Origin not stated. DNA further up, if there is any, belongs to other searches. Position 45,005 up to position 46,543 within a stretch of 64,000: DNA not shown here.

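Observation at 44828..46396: Soluble AraC-HTH fused to a chemoreceptor-like signalling hairpin, next to two MCP genes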

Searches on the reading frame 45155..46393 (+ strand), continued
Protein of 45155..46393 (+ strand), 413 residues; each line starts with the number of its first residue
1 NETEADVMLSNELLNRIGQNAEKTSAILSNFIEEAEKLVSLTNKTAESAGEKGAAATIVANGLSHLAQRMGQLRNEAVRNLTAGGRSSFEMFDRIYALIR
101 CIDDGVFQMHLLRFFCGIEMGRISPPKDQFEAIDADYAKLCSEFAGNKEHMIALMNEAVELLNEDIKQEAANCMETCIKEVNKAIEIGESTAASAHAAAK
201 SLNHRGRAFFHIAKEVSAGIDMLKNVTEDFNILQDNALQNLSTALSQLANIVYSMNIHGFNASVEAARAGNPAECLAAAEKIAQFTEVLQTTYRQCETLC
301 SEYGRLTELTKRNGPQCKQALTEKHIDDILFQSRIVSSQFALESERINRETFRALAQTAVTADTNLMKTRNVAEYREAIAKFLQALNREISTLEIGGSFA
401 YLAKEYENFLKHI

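Call 57: list_cluster_members(proteins=[P0055, P0058, P0060, P0065, P0072, P0078, P0082, P0094, P0099, P0110])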
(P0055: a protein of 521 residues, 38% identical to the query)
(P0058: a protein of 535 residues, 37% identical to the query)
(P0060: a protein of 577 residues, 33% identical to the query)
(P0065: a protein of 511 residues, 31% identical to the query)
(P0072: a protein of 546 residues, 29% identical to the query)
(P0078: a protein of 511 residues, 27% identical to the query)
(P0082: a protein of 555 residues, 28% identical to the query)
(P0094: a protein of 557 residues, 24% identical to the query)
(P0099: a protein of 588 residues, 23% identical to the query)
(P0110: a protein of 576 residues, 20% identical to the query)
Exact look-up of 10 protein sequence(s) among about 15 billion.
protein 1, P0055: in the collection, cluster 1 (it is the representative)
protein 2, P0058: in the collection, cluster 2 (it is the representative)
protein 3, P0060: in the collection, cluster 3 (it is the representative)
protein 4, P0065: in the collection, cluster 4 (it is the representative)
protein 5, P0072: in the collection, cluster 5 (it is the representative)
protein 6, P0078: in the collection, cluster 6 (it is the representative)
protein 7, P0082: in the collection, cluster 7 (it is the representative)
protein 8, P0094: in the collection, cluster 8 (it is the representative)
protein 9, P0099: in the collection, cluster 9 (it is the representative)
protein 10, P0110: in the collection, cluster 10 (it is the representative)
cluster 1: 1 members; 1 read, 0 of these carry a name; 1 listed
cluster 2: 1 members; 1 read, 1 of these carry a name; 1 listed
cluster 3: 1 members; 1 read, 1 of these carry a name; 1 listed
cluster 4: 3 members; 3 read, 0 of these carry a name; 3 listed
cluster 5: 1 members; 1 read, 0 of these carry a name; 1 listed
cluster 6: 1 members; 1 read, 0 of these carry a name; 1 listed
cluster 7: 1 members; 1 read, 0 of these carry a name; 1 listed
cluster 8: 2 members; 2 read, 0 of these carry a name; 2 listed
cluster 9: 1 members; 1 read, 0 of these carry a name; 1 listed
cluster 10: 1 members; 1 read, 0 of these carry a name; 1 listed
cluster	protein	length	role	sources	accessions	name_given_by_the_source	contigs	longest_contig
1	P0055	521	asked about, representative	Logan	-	-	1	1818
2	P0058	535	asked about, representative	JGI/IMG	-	AraC-like DNA-binding protein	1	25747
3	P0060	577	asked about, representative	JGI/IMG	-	AraC-like DNA-binding protein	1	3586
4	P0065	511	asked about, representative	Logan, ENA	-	-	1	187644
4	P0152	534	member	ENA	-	-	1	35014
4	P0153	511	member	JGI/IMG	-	-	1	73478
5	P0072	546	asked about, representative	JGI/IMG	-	-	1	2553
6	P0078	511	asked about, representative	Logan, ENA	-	-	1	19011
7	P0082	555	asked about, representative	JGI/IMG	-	-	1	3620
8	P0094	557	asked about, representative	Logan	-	-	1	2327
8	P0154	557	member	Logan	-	-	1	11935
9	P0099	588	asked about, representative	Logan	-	-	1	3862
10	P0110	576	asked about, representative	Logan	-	-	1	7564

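Call 59: find_encoding_contigs(protein=P0065, flank=10000, max_places=2)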
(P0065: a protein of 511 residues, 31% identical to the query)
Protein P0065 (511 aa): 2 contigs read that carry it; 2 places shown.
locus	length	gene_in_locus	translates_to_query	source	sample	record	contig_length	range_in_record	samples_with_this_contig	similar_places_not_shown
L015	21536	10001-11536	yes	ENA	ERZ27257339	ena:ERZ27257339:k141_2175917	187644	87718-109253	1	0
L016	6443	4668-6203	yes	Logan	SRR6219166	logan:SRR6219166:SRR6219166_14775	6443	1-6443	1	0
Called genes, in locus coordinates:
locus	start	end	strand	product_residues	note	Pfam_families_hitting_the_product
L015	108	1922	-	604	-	PF00669:Flagellin_N, PF00700:Flagellin_C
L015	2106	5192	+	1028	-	PF19753:DUF6240, PF02120:Flg_hook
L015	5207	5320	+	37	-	-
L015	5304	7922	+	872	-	PF00669:Flagellin_N, PF00700:Flagellin_C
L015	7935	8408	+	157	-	PF02561:FliS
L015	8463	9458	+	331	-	PF00579:tRNA-synt_1b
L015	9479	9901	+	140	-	-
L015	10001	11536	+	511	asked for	PF12833:HTH_18, PF00165:HTH_AraC (weak), PF00015:MCPsignal (faint)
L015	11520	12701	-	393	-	PF07690:MFS_1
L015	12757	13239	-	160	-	PF13650:Asp_protease_2, PF13975:gag-asp_proteas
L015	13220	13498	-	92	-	-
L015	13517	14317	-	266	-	PF00106:adh_short, PF01370:Epimerase (weak), PF23441:SDR, PF13561:adh_short_C2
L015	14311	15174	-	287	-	PF02826:2-Hacid_dh_C (weak), PF03446:NAD_binding_2, PF14833:NAD_binding_11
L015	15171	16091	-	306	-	PF02779:Transket_pyr, PF02780:Transketolase_C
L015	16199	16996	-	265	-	PF13292:DXP_synthase_N, PF00456:Transketolase_N, PF00676:E1_dh (weak)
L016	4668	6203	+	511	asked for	PF12833:HTH_18, PF00165:HTH_AraC (weak), PF00015:MCPsignal (faint)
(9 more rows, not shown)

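Call 60: find_encoding_contigs(protein=P0058, flank=10000, max_places=1)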
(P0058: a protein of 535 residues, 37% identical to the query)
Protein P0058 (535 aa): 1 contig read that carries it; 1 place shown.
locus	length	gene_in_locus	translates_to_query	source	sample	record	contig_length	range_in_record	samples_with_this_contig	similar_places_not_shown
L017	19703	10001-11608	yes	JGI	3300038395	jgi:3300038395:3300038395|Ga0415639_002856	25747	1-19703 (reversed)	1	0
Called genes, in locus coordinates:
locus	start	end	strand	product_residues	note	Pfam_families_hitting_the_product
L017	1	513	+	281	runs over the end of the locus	PF04886:PT (faint)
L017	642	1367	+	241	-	PF08239:SH3_3 (faint), PF03734:YkuD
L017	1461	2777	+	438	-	-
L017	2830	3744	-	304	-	PF22847:Glyco_hydro_43_rel, PF04616:Glyco_hydro_43 (weak)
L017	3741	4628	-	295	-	PF00248:Aldo_ket_red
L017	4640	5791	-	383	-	-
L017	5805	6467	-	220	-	PF03588:Leu_Phe_trans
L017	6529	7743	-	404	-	PF01306:LacY_symp, PF03825:Nuc_H_symport, PF07690:MFS_1, PF12832:MFS_1_like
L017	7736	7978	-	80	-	PF08239:SH3_3 (weak)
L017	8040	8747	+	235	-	-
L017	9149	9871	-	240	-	-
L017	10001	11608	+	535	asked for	PF12833:HTH_18, PF00165:HTH_AraC, PF00015:MCPsignal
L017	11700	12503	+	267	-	PF00005:ABC_tran, PF02463:SMC_N (faint), PF13304:AAA_21 (faint)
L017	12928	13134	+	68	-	PF12849:PBP_like_2 (weak)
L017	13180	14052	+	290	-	PF00528:BPD_transp_1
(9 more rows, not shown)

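Call 61: find_encoding_contigs(protein=P0078, flank=10000, max_places=1)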
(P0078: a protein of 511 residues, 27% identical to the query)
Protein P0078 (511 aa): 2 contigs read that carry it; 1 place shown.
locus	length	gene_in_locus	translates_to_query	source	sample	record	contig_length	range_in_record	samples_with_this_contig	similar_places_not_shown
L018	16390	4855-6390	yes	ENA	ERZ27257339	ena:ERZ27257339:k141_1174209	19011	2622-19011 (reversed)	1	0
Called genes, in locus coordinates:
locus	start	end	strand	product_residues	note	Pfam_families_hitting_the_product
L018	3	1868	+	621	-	?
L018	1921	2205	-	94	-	-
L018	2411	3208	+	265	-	PF00005:ABC_tran, PF13304:AAA_21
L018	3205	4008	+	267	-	-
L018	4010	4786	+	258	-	PF06182:ABC2_membrane_6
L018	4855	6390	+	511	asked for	PF00165:HTH_AraC, PF12833:HTH_18, PF00015:MCPsignal (weak)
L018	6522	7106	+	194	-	PF12840:HTH_20, PF01022:HTH_5, PF01047:MarR (faint), PF08279:HTH_11 (weak), PF12802:MarR_2 (faint), PF13412:HTH_24 (weak), PF09860:DUF2087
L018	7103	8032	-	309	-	PF00149:Metallophos, PF12850:Metallophos_2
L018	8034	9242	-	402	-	PF20251:Big_14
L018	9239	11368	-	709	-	PF13089:PP_kinase_N, PF02503:PP_kinase, PF17941:PP_kinase_C_1, PF13090:PP_kinase_C, PF13091:PLDc_2 (weak)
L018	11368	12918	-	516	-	PF02541:Ppx-GppA, PF21447:Ppx-GppA_III, PF24391:HD-CE (weak)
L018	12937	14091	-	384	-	PF07690:MFS_1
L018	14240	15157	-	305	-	PF01551:Peptidase_M23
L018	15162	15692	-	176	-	PF03551:PadR, PF10400:Vir_act_alpha_C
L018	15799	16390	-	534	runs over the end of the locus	PF00664:ABC_membrane, PF00005:ABC_tran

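Call 62: find_encoding_contigs(protein=P0005, flank=10000, max_places=1)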
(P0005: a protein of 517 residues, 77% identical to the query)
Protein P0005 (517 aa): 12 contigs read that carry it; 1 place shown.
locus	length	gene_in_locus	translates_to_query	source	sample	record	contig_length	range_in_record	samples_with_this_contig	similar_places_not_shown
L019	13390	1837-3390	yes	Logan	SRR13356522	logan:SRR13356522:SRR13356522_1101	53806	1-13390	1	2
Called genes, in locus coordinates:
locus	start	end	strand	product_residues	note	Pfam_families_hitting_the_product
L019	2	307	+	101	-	?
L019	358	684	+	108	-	PF03819:MazG (weak)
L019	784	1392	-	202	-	-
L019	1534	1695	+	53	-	-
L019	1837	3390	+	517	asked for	PF12833:HTH_18, PF00165:HTH_AraC, PF00015:MCPsignal (faint)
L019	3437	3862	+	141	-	-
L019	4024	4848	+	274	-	PF02899:Phage_int_SAM_1 (weak), PF00589:Phage_integrase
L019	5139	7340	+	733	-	-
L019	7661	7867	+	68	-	-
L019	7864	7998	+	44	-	-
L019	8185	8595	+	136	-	-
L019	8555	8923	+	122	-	-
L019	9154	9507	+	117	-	PF13302:Acetyltransf_3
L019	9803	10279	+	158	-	-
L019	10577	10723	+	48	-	-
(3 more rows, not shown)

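Call 63: find_encoding_contigs(protein=P0021, flank=10000, max_places=1)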
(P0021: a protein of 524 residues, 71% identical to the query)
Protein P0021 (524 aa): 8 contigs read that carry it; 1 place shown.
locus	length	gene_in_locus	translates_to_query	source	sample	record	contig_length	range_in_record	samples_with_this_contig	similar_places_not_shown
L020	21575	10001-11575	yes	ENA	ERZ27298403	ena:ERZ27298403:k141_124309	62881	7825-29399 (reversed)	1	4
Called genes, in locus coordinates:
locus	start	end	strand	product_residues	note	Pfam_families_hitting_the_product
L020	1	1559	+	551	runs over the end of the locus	PF17125:Methyltr_RsmF_N, PF01189:Methyltr_RsmB-F, PF17126:RsmF_methylt_CI, PF13636:Methyltranf_PUA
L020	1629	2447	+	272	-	PF00849:PseudoU_synth_2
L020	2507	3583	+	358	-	PF01594:AI-2E_transport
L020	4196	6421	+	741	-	PF13671:AAA_33, PF00149:Metallophos, PF09511:RNA_lig_T4_1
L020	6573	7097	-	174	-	PF05685:Uma2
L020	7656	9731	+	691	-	PF09334:tRNA-synt_1g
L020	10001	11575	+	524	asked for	PF12833:HTH_18, PF00165:HTH_AraC (weak), PF00015:MCPsignal (faint)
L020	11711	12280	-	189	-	PF13563:2_5_RNA_ligase2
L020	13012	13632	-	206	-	PF00149:Metallophos, PF12850:Metallophos_2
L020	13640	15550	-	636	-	PF02608:Bmp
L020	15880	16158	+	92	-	-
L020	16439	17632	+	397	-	PF00520:Ion_trans, PF07885:Ion_trans_2, PF02080:TrkA_C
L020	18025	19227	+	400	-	PF17785:PUA_3, PF10672:Methyltrans_SAM, PF02475:TRM5-TYW2_MTfase (weak), PF03602:Cons_hypoth95, PF05175:MTS (weak), PF01170:UPF0020 (weak), PF13847:Methyltransf_31, PF13649:Methyltransf_25, +1 more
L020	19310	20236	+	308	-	-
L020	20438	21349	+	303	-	PF11449:ArsP_2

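Call 64: find_encoding_contigs(protein=P0015, flank=10000, max_places=1)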
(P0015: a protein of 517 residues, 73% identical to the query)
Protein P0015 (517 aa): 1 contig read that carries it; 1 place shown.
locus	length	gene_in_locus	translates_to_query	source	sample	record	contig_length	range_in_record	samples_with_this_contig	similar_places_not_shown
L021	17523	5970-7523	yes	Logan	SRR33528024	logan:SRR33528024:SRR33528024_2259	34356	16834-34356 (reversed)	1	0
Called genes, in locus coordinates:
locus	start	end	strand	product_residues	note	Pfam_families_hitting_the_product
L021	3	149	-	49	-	?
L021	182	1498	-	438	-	PF05697:Trigger_N, PF00254:FKBP_C, PF05698:Trigger_C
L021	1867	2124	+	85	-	PF21699:TM1266-like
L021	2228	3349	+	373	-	PF12974:Phosphonate-bd, PF13379:NMT1_2, PF09084:NMT1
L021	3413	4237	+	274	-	PF00528:BPD_transp_1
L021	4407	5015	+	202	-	PF00005:ABC_tran, PF13304:AAA_21 (faint)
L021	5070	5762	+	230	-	PF05724:TPMT (weak), PF13489:Methyltransf_23, PF03848:TehB, PF13847:Methyltransf_31 (weak), PF08241:Methyltransf_11, PF08242:Methyltransf_12, PF13649:Methyltransf_25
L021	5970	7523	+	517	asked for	PF12833:HTH_18, PF00165:HTH_AraC (weak)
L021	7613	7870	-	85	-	PF13751:DDE_Tnp_1_6 (weak)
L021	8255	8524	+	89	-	PF04221:RelB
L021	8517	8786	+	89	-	PF06769:YoeB_toxin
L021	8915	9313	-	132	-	-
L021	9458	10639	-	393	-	PF00106:adh_short, PF08659:KR, PF13561:adh_short_C2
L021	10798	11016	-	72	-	-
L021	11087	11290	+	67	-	PF00269:SASP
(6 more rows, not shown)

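Call 65: search_solved_structures(query=A4, max_evalue=1, show_alignments=2)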
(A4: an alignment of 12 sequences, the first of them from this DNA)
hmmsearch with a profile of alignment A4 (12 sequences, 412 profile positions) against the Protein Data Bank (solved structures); distinct sequences matched with E-value up to 1: 26.
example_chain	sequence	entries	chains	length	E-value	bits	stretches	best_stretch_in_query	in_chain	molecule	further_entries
6s1k_E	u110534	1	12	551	1.4e-09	40.6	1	15-242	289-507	Methyl-accepting chemotaxis protein I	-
1qu7_A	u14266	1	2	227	1.5e-09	40.5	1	21-239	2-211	METHYL-ACCEPTING CHEMOTAXIS PROTEIN I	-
8c5v_I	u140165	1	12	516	1.5e-09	40.5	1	15-231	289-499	Methyl-accepting chemotaxis protein I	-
3zx6_A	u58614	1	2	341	1.5e-09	40.5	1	15-242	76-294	HAMP, METHYL-ACCEPTING CHEMOTAXIS PROTEIN I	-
3ja6_H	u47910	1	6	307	1.9e-08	36.9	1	128-299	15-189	Methyl-accepting chemotaxis protein 2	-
2ch7_A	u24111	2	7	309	2.1e-08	36.7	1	128-300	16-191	METHYL-ACCEPTING CHEMOTAXIS PROTEIN | Methyl-accepting chemotaxis protein 2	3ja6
2ch7_B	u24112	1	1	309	4.1e-08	35.7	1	128-300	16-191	METHYL-ACCEPTING CHEMOTAXIS PROTEIN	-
31cj_A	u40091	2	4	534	1.4e-07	34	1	178-377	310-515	Aerotaxis receptor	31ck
4jpb_B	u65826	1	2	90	2.2e-06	30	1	223-282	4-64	Methyl-accepting chemotaxis protein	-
3ur1_C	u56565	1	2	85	3.9e-06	29.2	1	226-269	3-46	Methyl-accepting chemotaxis protein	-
3g67_A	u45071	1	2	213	7.6e-06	28.3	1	197-269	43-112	Methyl-accepting chemotaxis protein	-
3g6b_A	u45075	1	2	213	9.1e-06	28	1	196-270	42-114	Methyl-accepting chemotaxis protein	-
6s18_A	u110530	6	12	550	3.4e-05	26.1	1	175-297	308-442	Aromatic acid chemoreceptor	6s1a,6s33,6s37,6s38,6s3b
8a3k_UNK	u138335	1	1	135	0.00044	22.5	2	169-249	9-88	sc-apCC-4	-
9r1k_A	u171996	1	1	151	0.002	20.3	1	173-247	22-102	sc-apCC-4-A7F-1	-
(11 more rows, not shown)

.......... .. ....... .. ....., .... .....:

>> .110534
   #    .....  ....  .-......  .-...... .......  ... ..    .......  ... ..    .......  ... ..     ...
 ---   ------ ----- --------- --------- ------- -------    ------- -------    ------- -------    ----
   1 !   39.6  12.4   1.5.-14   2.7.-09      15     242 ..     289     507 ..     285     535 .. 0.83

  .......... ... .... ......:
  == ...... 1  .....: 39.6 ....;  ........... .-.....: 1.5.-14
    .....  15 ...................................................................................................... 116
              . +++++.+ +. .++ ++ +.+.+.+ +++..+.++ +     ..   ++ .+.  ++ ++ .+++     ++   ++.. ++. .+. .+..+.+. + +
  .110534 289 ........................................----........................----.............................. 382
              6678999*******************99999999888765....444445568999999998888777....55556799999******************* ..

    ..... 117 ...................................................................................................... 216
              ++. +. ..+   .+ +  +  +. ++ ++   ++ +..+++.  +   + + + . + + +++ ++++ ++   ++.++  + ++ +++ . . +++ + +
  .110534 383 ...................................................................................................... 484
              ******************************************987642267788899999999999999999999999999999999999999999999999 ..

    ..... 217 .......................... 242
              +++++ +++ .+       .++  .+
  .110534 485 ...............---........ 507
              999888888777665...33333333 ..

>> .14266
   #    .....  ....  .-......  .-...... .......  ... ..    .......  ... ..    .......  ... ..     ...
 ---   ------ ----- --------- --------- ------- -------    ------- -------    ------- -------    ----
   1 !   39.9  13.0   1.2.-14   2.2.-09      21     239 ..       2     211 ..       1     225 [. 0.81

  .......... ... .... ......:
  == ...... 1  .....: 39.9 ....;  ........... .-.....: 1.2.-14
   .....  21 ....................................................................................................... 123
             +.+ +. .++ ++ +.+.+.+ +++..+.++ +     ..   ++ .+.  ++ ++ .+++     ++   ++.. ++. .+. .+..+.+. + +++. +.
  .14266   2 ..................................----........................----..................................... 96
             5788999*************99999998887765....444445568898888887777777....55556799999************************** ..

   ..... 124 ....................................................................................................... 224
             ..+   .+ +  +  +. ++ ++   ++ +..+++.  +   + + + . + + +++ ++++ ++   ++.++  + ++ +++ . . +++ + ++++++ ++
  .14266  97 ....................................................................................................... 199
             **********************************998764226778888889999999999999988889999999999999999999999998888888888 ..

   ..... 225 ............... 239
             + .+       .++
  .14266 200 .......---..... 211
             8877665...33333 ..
